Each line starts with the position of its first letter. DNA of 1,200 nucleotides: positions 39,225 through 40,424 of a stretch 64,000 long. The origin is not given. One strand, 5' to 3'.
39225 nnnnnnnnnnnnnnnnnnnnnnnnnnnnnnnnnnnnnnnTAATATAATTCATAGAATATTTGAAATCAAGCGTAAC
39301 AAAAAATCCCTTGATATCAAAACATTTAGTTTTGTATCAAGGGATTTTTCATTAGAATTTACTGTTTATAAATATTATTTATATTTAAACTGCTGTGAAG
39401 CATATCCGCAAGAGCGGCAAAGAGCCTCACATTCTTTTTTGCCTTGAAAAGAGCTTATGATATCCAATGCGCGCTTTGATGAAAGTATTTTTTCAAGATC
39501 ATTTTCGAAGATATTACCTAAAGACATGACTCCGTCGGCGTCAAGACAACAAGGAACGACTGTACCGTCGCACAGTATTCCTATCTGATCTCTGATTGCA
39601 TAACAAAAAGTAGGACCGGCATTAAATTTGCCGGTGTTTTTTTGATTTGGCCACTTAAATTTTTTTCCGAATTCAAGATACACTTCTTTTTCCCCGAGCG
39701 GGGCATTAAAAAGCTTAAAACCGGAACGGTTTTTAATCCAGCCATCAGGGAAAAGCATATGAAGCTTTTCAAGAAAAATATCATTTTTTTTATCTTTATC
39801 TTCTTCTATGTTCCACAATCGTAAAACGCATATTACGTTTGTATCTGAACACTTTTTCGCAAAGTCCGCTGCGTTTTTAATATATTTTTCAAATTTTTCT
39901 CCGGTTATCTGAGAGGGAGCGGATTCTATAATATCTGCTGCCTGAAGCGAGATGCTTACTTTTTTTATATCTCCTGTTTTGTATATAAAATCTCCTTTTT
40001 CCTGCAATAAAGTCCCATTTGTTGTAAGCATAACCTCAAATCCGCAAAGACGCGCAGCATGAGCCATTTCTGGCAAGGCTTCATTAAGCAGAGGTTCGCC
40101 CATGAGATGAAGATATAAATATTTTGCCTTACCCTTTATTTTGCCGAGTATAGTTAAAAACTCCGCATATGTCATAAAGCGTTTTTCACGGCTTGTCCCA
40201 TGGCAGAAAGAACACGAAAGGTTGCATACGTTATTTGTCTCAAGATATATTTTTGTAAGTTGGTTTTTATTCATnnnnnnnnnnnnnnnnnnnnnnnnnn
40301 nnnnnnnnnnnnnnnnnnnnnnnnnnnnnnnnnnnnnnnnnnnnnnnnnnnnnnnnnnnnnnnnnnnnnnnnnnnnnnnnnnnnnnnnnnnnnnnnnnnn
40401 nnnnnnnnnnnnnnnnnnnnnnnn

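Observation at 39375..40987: Orphan PduB-type microcompartment shell homologue translationally coupled to a small radical-SAM/SPASM enzyme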

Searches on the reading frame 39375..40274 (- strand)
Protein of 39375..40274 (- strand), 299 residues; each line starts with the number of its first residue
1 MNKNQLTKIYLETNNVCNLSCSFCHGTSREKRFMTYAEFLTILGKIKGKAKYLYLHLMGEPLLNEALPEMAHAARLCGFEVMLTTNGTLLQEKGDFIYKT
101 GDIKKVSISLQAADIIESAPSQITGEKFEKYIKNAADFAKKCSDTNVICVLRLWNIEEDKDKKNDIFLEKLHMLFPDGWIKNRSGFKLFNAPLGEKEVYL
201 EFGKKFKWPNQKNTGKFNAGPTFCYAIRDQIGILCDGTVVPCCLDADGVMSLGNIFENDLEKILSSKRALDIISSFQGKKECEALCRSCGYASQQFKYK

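Call 3: search_protein_families(library=pfam, proteins=[window:39375-40274:-], max_evalue=0.01)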
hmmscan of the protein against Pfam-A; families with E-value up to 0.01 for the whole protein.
window:39375-40274:- (299 aa): 2 families
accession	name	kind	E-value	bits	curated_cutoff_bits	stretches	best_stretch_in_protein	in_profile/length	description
PF04055.27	Radical_SAM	-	2.3e-13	51.1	29.5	1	13-158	3-158/166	Radical SAM superfamily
PF13186.11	SPASM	-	4.8e-13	49.6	21.5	1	224-289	1-66/67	Iron-sulfur cluster-binding domain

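Call 4: search_protein_families(library=ncbifam, proteins=[window:39375-40274:-], max_evalue=0.01)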
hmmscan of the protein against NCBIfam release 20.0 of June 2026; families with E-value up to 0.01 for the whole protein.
window:39375-40274:- (299 aa): 47 families (the best 25 are shown)
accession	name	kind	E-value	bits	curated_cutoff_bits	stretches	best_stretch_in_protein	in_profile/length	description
TIGR04317.1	W_rSAM_matur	equivalog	2.2e-17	63.2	380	1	5-138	2-136/349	tungsten cofactor oxidoreductase radical SAM maturase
TIGR02668.1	moaA_archaeal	equivalog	1.4e-12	47.2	325.25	1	5-133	8-137/303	GTP 3',8-cyclase MoaA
TIGR02109.1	PQQ_syn_pqqE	equivalog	7.7e-11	41.5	381.35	1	10-141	10-144/358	pyrroloquinoline quinone biosynthesis protein PqqE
TIGR04321.1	spiroSPASM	subfamily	1.5e-10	40.4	250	2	223-289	439-502/510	spiro-SPASM protein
NF001199.0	PRK00164.2-1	equivalog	2.9e-10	39.8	231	1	6-140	11-146/308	GTP 3',8-cyclase MoaA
TIGR04303.1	GeoRSP_rSAM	equivalog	3.1e-10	40.1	400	1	9-113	7-111/325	GeoRSP system radical SAM/SPASM protein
NF038283.1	viperin_w_prok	equivalog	5e-10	39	180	1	14-113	9-117/281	viperin family antiviral radical SAM protein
TIGR04545.1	rSAM_ahbD_hemeb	equivalog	1.2e-09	38.1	500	1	12-115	5-111/339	heme b synthase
NF045646.2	rSAM_Se_TrsS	equivalog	1.3e-09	37.2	490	1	9-150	88-230/441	radical SAM (seleno)protein TrsS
TIGR04055.1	rSAM_NirJ2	equivalog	1.9e-09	37.5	500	1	11-158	4-153/326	putative heme d1 biosynthesis radical SAM protein NirJ2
TIGR02666.1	moaA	equivalog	3.2e-09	36.2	284.05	1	14-124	17-134/336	GTP 3',8-cyclase MoaA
TIGR04051.1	rSAM_NirJ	equivalog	3.3e-09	36.2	515.45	1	16-158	11-151/354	heme d1 biosynthesis radical SAM protein NirJ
TIGR04546.1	rSAM_ahbC_deAc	equivalog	5.3e-09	35.4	650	1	13-125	45-160/390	12,18-didecarboxysiroheme deacetylase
TIGR04133.1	rSAM_w_lipo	hypoth_equivalog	8.9e-09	34.7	425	1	3-283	20-319/350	TIGR04133 family radical SAM/SPASM protein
NF033640.1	N_Twi_rSAM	subfamily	2e-08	33.7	170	1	221-291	2-71/398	twitch domain-containing radical SAM protein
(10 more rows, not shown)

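Call 6: find_homologous_proteins(query=window:39375-40274:-, max_evalue=1e-10)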
Query window:39375-40274:- (299 aa): 8000 proteins with E <= 1e-10 among 8000 candidates; the best 120 are listed.
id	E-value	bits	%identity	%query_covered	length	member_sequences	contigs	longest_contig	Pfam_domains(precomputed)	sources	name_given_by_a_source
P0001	3.8e-201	685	100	100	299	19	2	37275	PF13186.12,PF04055.28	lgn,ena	-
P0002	2.2e-122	426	64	98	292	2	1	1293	PF13186.12,PF04055.28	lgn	-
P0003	3.2e-122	426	64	97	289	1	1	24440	PF13186.12,PF04055.28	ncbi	-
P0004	1.3e-121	423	63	96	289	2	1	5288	PF13186.12,PF04055.28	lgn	-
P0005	1.1e-120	420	62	97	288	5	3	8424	PF13186.12,PF04055.28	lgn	-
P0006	1.1e-119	417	62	97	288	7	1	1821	PF13186.12,PF04055.28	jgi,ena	-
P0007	2.3e-119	416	64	97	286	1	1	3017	PF13186.12,PF04055.28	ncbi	-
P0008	1.1e-118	414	62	97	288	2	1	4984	PF13186.12,PF04055.28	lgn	-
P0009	2.8e-118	413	61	98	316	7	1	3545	PF13186.12,PF04055.28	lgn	-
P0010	6.1e-118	411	63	97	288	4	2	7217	PF13186.12,PF04055.28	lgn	-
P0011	1.1e-117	411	62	97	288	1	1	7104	PF13186.12,PF04055.28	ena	-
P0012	1.9e-117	410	62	96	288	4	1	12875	PF13186.12,PF04055.28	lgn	-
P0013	9.0e-117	408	63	97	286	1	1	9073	PF13186.12,PF04055.28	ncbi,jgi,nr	ncbi:MAG: radical SAM protein [Ruminococcaceae bacterium]|nr:radical SAM protein [Oscillospiraceae b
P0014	2.2e-115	403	61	97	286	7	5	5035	PF13186.12,PF04055.28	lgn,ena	-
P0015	4.0e-115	402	61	97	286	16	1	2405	PF13186.12,PF04055.28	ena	-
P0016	1.4e-114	400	61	97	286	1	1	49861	PF13186.12,PF04055.28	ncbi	-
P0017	1.7e-114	400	61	97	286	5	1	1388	PF13186.12,PF04055.28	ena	-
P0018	2.4e-114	400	62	97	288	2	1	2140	PF13186.12,PF04055.28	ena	-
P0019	1.6e-110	387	62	97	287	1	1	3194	PF13186.12,PF04055.28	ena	-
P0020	3.5e-109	383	58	97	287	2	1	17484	PF13186.12,PF04055.28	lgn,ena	-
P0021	6.8e-108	378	61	97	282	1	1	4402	PF13186.12,PF04055.28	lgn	-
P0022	1.1e-107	378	61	97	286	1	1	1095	PF13186.12,PF04055.28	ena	-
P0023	2.2e-102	360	58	97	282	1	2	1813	PF13186.12,PF04055.28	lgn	-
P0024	1.7e-100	354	56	97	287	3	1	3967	PF13186.12,PF04055.28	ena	-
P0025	2.3e-99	350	54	97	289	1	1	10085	PF13186.12,PF04055.28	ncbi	-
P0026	3.1e-99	350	55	97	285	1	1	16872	PF13186.12,PF04055.28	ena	-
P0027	8.2e-99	349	57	98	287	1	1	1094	PF13186.12,PF04055.28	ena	-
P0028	9.5e-99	348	60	87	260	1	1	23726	PF13186.12,PF04055.28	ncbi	-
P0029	9.3e-97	342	55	97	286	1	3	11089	PF13186.12,PF04055.28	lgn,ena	-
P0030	1.1e-96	342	55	97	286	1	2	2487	PF13186.12,PF04055.28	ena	-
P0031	1.7e-96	341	54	97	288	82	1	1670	PF13186.12,PF04055.28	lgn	-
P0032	8.0e-96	339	52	95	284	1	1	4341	PF13186.12,PF04055.28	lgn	-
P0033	1.3e-94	335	53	98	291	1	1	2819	PF13186.12,PF04055.28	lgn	-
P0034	3.2e-90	320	51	96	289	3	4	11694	PF13186.12,PF04055.28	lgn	-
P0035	3.4e-87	311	51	96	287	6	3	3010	PF13186.12,PF04055.28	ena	-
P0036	3.2e-86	307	53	87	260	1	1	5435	PF13186.12,PF04055.28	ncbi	-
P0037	8.8e-84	299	49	96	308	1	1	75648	PF13186.12,PF04055.28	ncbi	-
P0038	3.5e-82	294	48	98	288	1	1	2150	PF13186.12,PF04055.28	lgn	-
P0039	3.8e-78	281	48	98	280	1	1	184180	PF13186.12,PF04055.28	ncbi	-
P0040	2.0e-77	278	47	97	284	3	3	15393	PF13186.12,PF04055.28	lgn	-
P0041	3.5e-77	278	49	98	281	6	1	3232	PF13186.12,PF04055.28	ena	-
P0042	3.8e-77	278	47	98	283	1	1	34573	PF13186.12,PF04055.28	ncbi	-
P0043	4.2e-77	277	48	96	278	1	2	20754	PF13186.12,PF04055.28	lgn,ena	-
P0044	4.7e-77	277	48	98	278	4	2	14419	PF13186.12,PF04055.28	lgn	-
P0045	8.8e-77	276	46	97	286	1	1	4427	PF13186.12,PF04055.28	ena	-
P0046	1.5e-76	276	49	98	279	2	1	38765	PF13186.12,PF04055.28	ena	-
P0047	3.7e-76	274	49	97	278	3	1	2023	PF13186.12,PF04055.28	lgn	-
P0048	4.3e-76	274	47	98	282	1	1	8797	PF13186.12,PF04055.28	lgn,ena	-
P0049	4.6e-76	274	46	96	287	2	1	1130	PF13186.12,PF04055.28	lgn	-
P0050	6.2e-76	274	48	98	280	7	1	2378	PF13186.12,PF04055.28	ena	-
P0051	6.5e-76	273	48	97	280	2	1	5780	PF13186.12,PF04055.28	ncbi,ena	-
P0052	1.2e-75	273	47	97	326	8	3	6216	PF13186.12,PF04055.28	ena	-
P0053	1.7e-75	272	45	97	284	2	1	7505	PF13186.12,PF04055.28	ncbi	-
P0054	2.2e-75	272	46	96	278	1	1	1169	PF13186.12,PF04055.28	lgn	-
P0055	2.4e-75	272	45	97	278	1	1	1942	PF13186.12,PF04055.28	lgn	-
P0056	4.5e-75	271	46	97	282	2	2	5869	PF13186.12,PF04055.28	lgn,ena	-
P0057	8.5e-75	270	45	100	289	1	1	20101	PF13186.12,PF04055.28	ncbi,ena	-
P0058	9.0e-75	270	46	98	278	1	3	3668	PF13186.12,PF04055.28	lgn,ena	-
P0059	1.0e-74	270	46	97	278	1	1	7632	PF13186.12,PF04055.28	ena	-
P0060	1.8e-74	269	44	97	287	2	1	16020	PF13186.12,PF04055.28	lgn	-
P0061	2.1e-74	269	48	97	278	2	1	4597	PF13186.12,PF04055.28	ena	-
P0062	2.1e-74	269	46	97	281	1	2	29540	PF13186.12,PF04055.28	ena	-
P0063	2.1e-74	269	46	97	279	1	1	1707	PF13186.12,PF04055.28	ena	-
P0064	2.3e-74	268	46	97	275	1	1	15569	PF13186.12,PF04055.28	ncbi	-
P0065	2.4e-74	268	46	98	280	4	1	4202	PF13186.12,PF04055.28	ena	-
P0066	2.5e-74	268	45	96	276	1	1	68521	PF13186.12,PF04055.28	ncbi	-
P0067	3.2e-74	268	47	98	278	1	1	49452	PF13186.12,PF04055.28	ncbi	-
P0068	3.9e-74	268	46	98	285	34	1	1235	PF13186.12,PF04055.28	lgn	-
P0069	4.0e-74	268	45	97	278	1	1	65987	PF13186.12,PF04055.28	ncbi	-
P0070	4.4e-74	267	44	97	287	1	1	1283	PF13186.12,PF04055.28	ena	-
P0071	4.7e-74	267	46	97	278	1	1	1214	PF13186.12,PF04055.28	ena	-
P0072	4.7e-74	267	46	96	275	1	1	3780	PF13186.12,PF04055.28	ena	-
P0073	6.5e-74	267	46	96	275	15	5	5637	PF13186.12,PF04055.28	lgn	-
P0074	6.5e-74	267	44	96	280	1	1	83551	PF13186.12,PF04055.28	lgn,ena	-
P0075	6.6e-74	267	47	97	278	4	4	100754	PF13186.12,PF04055.28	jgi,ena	-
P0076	6.9e-74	267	48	97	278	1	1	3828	PF13186.12,PF04055.28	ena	-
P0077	7.2e-74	267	47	96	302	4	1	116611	PF13186.12,PF04055.28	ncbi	-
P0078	8.5e-74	267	47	98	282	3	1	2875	PF13186.12,PF04055.28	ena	-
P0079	8.6e-74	267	43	97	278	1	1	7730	PF13186.12,PF04055.28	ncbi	-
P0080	9.0e-74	266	46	96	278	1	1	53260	PF13186.12,PF04055.28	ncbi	-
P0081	9.5e-74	266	45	96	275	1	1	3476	PF13186.12,PF04055.28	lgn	-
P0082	9.5e-74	266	45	97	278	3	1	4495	PF13186.12,PF04055.28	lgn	-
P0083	1.2e-73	266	45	96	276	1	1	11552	PF13186.12,PF04055.28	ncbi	-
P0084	1.4e-73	266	45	96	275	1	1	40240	PF13186.12,PF04055.28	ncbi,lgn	-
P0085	1.6e-73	266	45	97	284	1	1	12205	PF13186.12,PF04055.28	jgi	-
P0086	1.8e-73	265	44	96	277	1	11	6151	PF13186.12,PF04055.28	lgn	-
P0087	1.9e-73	265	46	98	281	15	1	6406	PF13186.12,PF04055.28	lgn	-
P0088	1.9e-73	265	46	97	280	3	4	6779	PF13186.12,PF04055.28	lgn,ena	-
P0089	2.0e-73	265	46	97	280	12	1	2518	PF13186.12,PF04055.28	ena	-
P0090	2.0e-73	265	48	96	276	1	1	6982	PF13186.12,PF04055.28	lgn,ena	-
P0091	2.0e-73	265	46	97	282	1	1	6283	PF13186.12,PF04055.28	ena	-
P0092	2.2e-73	265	47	98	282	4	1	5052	PF13186.12,PF04055.28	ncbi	-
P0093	2.2e-73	265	46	97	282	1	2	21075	PF13186.12,PF04055.28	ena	-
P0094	2.2e-73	265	47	97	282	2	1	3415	PF13186.12,PF04055.28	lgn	-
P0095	2.3e-73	265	45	96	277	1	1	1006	PF13186.12,PF04055.28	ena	-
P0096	2.5e-73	265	46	97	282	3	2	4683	PF13186.12,PF04055.28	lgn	-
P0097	2.6e-73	265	46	97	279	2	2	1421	PF13186.12,PF04055.28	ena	-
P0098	2.7e-73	265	47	96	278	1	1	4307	PF13186.12,PF04055.28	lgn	-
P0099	3.0e-73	265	47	97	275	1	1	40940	PF13186.12,PF04055.28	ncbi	-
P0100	3.3e-73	265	47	98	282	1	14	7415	PF13186.12,PF04055.28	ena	-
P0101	3.3e-73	265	47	98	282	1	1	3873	PF13186.12,PF04055.28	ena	-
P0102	3.4e-73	265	45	96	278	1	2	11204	PF13186.12,PF04055.28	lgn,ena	-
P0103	3.4e-73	265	47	97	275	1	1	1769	PF13186.12,PF04055.28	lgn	-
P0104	3.5e-73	265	47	97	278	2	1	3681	PF13186.12,PF04055.28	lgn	-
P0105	3.6e-73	264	45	96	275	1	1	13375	PF13186.12,PF04055.28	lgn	-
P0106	3.7e-73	264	47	96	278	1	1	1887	PF13186.12,PF04055.28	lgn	-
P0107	3.7e-73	264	42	98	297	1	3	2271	PF13186.12,PF04055.28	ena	-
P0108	4.2e-73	264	46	96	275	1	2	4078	PF13186.12,PF04055.28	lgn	-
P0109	4.4e-73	264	47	98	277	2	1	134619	PF13186.12,PF04055.28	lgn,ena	-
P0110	4.5e-73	264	45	97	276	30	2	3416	PF13186.12,PF04055.28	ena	-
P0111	4.7e-73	264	47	97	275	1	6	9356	PF13186.12,PF04055.28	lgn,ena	-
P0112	4.9e-73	264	48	97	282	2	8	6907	PF13186.12,PF04055.28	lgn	-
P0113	5.0e-73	264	46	96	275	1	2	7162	PF13186.12,PF04055.28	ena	-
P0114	5.6e-73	264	46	96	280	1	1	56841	PF13186.12,PF04055.28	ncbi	-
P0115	5.9e-73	264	46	96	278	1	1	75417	PF13186.12,PF04055.28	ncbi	-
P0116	5.9e-73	264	46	96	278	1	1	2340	PF13186.12,PF04055.28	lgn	-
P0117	5.9e-73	264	46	96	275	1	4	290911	PF13186.12,PF04055.28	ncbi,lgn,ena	-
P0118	6.0e-73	264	46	97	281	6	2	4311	PF13186.12,PF04055.28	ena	-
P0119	6.2e-73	264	46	96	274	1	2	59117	PF13186.12,PF04055.28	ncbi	-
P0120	6.3e-73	264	46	97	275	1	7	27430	PF13186.12,PF04055.28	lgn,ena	-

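Call 8: find_encoding_contigs(protein=P0016, flank=10000, max_places=2)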
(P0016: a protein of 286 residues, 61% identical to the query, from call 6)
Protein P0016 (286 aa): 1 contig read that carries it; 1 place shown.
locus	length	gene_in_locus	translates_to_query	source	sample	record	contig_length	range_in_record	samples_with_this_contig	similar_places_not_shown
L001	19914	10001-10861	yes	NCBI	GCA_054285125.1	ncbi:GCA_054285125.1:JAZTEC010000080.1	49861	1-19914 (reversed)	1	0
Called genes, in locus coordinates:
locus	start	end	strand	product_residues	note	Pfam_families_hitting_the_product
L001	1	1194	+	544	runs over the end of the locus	PF02310:B12-binding, PF04055:Radical_SAM, PF13311:DUF4080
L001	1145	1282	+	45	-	-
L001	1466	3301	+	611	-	PF00496:SBP_bac_5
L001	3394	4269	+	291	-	PF00398:RrnaAD, PF13649:Methyltransf_25 (weak)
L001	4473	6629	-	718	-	PF01138:RNase_PH, PF03725:RNase_PH_C, PF03726:PNPase, PF01138:RNase_PH, PF00013:KH_1, PF00575:S1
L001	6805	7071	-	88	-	PF00312:Ribosomal_S15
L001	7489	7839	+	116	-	-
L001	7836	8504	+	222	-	-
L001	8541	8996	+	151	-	PF09579:Spore_YtfJ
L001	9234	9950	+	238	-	PF00936:BMC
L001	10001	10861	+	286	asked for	PF04055:Radical_SAM, PF13186:SPASM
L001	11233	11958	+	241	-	-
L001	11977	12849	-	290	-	PF02578:Cu-oxidase_4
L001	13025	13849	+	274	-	PF01177:Asp_Glu_race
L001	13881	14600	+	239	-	-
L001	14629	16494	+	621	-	PF00595:PDZ (faint), PF17820:PDZ_6 (weak), PF03572:Peptidase_S41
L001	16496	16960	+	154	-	PF02664:LuxS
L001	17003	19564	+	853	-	PF00521:DNA_topoisoIV, PF03989:DNA_gyraseA_C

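Call 9: find_encoding_contigs(protein=P0037, flank=10000, max_places=2)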
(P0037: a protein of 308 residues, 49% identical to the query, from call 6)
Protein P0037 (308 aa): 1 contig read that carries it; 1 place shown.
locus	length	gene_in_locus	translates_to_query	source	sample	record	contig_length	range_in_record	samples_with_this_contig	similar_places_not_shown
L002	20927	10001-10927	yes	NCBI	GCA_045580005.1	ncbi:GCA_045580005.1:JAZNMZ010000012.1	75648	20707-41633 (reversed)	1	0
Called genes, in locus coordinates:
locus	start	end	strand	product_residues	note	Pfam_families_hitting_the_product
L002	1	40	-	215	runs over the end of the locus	PF00923:TAL_FSA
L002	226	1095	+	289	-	PF02311:AraC_binding, PF07883:Cupin_2 (weak), PF00165:HTH_AraC (weak), PF12833:HTH_18, PF00165:HTH_AraC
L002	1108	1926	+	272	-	PF02811:PHP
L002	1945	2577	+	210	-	PF07799:DUF1643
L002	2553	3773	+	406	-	PF01743:PolyA_pol, PF12627:PolyA_pol_RNAbd (weak)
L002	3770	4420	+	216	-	-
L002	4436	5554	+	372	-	PF05636:HIGH_NTase1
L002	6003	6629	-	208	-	PF03422:CBM_6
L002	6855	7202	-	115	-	-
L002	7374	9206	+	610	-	PF00009:GTP_EFTU, PF22042:EF-G_D2 (weak), PF03144:GTP_EFTU_D2, PF00679:EFG_C, PF21018:BipA_C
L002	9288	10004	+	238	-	PF00936:BMC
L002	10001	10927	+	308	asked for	PF04055:Radical_SAM, PF13186:SPASM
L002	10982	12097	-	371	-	PF03215:Rad17 (weak), PF00005:ABC_tran, PF02463:SMC_N (faint), PF13304:AAA_21 (faint), PF17912:OB_MalK, PF08402:TOBE_2 (weak)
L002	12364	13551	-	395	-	PF00438:S-AdoMet_synt_N, PF02772:S-AdoMet_synt_M, PF02773:S-AdoMet_synt_C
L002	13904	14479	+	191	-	PF12917:YfbR-like, PF13023:HD_3, PF01966:HD (weak)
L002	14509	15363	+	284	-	PF01261:AP_endonuc_2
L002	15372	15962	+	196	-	PF13302:Acetyltransf_3, PF00583:Acetyltransf_1 (weak)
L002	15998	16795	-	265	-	PF00753:Lactamase_B, PF23023:Anti-Pycsar_Apyc1 (weak), PF12706:Lactamase_B_2 (weak), PF16661:Lactamase_B_6 (weak)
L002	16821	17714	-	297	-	PF00892:EamA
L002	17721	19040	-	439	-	PF00155:Aminotran_1_2, PF01212:Beta_elim_lyase (weak), PF12897:Asp_aminotransf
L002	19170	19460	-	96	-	-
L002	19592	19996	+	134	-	PF00903:Glyoxalase, PF13669:Glyoxalase_4 (weak)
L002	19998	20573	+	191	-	-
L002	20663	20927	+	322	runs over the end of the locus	PF03755:YicC-like_N, PF08340:YicC-like_C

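Call 10: find_encoding_contigs(protein=P0039, flank=10000, max_places=2)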
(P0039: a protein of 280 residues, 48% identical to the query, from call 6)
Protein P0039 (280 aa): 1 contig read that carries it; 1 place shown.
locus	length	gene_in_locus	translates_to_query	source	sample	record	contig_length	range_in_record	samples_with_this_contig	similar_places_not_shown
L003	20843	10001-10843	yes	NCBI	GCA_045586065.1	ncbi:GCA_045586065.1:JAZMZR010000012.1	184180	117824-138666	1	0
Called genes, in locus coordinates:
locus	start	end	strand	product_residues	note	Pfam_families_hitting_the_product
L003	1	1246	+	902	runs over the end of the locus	PF00037:Fer4 (weak), PF12837:Fer4_6 (weak), PF14691:Fer4_20, PF01946:Thi4 (weak), PF01266:DAO, PF07992:Pyr_redox_2, PF13450:NAD_binding_8, PF13738:Pyr_redox_3 (weak), +9 more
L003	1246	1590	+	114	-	PF01155:HypA, PF23451:Zn_ribbon_PaaD (faint)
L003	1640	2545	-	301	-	PF00892:EamA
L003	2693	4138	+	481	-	PF18013:Phage_lysozyme2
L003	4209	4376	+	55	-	-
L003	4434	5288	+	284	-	PF13354:Beta-lactamase2 (weak)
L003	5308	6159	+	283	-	PF00588:SpoU_methylase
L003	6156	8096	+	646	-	PF22019:GlgB_N (weak), PF02922:CBM_48, PF00128:Alpha-amylase (faint), PF02806:Alpha-amylase_C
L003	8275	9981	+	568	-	PF11775:CobT_C (faint)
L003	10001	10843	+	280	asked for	PF04055:Radical_SAM, PF13186:SPASM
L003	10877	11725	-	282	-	PF00753:Lactamase_B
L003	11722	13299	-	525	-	PF08757:CotH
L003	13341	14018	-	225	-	PF16316:DUF4956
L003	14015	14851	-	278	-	PF09359:VTC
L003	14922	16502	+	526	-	PF01841:Transglut_core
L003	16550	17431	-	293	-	PF01261:AP_endonuc_2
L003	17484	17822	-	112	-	-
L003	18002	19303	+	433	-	PF00108:Thiolase_N (faint), PF02801:Ketoacyl-synt_C (faint), PF02803:Thiolase_C (faint), PF22691:Thiolase_C_1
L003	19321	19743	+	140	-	PF12172:zf-ChsH2 (weak)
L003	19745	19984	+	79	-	PF00550:PP-binding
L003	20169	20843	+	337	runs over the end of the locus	PF28211:GlpR (weak)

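Call 11: find_encoding_contigs(protein=P0117, flank=10000, max_places=2)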
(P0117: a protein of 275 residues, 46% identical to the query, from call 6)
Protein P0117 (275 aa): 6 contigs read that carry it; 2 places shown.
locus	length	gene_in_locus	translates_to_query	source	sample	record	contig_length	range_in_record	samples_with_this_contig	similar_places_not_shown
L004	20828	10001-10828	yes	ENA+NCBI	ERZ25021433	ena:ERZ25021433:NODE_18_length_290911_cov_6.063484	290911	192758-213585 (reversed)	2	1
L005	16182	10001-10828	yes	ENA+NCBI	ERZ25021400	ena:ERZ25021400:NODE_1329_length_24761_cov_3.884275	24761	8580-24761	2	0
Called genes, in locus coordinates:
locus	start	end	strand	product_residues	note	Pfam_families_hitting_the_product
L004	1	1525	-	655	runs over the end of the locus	PF00330:Aconitase, PF00694:Aconitase_C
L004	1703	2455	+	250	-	PF00574:CLP_protease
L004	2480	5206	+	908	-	PF17854:FtsK_alpha, PF01580:FtsK_SpoIIIE, PF09397:FtsK_gamma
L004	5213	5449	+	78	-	-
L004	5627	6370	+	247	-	PF00318:Ribosomal_S2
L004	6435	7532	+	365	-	PF00889:EF_TS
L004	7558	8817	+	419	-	PF01996:F420_ligase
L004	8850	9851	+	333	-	PF02540:NAD_synthase (weak), PF01171:ATP_bind_3 (weak), PF03054:tRNA_Me_trans (faint), PF00958:GMP_synt_C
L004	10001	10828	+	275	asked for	PF04055:Radical_SAM, PF13186:SPASM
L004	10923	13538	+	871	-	PF01915:Glyco_hydro_3_C, PF14310:Fn3-like, PF00933:Glyco_hydro_3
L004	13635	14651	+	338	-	PF04616:Glyco_hydro_43 (faint)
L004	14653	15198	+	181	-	-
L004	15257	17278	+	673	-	PF01757:Acyl_transf_3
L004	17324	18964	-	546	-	PF23764:Beta-barrel_GLAA-B_II, PF13229:Beta_helix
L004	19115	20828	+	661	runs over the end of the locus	PF01757:Acyl_transf_3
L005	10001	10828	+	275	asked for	PF04055:Radical_SAM, PF13186:SPASM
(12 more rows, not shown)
